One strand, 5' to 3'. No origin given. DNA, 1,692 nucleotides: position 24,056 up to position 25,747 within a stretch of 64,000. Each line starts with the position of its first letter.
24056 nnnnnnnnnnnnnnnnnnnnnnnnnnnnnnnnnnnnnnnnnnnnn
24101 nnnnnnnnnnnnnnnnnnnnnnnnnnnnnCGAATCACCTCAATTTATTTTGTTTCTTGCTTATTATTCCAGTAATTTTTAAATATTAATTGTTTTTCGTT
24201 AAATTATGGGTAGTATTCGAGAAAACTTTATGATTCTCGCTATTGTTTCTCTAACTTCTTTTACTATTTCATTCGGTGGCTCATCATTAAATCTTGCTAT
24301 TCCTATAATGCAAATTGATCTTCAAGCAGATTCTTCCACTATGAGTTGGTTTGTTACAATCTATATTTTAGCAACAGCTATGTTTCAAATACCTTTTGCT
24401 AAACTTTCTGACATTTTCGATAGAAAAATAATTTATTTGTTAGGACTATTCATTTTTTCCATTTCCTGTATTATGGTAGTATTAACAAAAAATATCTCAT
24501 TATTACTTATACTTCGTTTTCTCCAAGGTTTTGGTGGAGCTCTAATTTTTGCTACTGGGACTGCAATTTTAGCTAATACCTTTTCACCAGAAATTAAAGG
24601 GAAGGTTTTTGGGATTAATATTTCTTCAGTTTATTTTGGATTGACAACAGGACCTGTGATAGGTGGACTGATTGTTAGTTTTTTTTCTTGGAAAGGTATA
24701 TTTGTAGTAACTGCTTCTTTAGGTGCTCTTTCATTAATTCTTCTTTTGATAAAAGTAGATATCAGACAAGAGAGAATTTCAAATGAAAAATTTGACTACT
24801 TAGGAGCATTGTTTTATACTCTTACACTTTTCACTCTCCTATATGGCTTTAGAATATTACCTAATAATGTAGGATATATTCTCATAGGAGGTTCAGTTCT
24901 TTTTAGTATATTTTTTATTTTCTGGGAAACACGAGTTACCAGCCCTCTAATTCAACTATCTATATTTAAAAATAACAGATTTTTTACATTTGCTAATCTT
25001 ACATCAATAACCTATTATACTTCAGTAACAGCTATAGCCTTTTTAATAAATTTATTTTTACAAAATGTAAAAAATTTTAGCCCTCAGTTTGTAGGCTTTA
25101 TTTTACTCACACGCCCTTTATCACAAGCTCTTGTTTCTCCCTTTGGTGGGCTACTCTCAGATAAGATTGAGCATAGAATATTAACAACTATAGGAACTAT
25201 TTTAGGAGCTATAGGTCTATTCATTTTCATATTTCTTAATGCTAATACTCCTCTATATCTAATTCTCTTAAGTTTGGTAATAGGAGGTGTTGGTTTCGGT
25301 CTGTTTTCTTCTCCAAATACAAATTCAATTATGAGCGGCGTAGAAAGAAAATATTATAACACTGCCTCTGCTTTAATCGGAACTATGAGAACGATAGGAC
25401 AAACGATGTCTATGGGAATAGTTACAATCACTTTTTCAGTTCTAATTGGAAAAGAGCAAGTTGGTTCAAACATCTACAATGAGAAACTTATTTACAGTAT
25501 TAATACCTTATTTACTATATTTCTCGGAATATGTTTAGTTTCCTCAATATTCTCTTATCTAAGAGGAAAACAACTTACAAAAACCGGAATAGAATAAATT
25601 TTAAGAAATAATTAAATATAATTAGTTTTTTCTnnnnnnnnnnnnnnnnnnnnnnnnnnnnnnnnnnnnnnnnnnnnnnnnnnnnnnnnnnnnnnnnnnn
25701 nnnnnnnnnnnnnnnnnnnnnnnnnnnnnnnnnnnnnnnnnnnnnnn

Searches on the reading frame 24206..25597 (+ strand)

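Call 13: search_protein_families(library=ncbifam, proteins=[window:24206-25597:+], max_evalue=0.00001)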
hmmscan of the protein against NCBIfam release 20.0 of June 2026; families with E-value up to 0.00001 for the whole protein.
window:24206-25597:+ (463 aa): 57 families (the best 25 are shown)
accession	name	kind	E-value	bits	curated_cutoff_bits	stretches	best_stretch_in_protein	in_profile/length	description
TIGR00711.1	efflux_EmrB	subfamily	3.1e-53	181.2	230.2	1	26-410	19-408/485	DHA2 family efflux MFS transporter permease subunit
NF000031.1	MFS_efflux_LmrA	exception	1.2e-28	100.1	850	1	6-367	28-396/484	lincomycin efflux MFS transporter Lmr(A)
NF000025.1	MFS_efflux_tcmA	exception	1.7e-28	99.7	999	1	13-410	30-431/538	tetracenomycin C efflux MFS transporter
NF040856.1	FexB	exception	1.1e-26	93.7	950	1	4-418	9-428/469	chloramphenicol/florfenicol efflux MFS transporter FexB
NF011571.1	PRK14995.1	subfamily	1.3e-26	93.5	701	1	6-410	3-411/493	SmvA family efflux MFS transporter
TIGR00880.1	2_A_01_02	superfamily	2.6e-26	92.4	131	1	48-182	2-136/141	multidrug resistance protein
NF000218.1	FexA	exception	3.5e-26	91.9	900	1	9-405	21-424/475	chloramphenicol/florfenicol efflux MFS transporter FexA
TIGR00710.1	efflux_Bcr_CflA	subfamily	1.9e-24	86.8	200.9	1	31-203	27-203/385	Bcr/CflA family efflux MFS transporter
NF040895.2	MFS_effux_SdrM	equivalog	2.9e-24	86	550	1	7-435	5-427/441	multidrug efflux MFS transporter SdrM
NF012169.0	qepA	equivalog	3.8e-21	75.3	1075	1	4-402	16-414/511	fluoroquinolone efflux MFS transporter QepA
NF052222.1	UridTportUriT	equivalog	1.7e-20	73.5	600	1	18-361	19-372/463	uridine transporter UriT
NF000089.1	qac_MFS_AB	exception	2.2e-20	72.9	900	1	7-407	17-422/514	QacA/B family quaternary ammonium compound efflux MFS transporter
NF052292.1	efflux_CraA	equivalog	1.4e-19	70.4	725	1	12-200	18-206/409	chloramphenicol efflux MFS transporter CraA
NF000391.1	EmrB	exception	2.3e-19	69.4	925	1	9-410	12-418/501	multidrug efflux MFS transporter permease subunit EmrB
NF012185.0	tet_MFS_L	exception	4.6e-19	68.7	925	1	4-447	10-444/457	tetracycline efflux MFS transporter Tet(L)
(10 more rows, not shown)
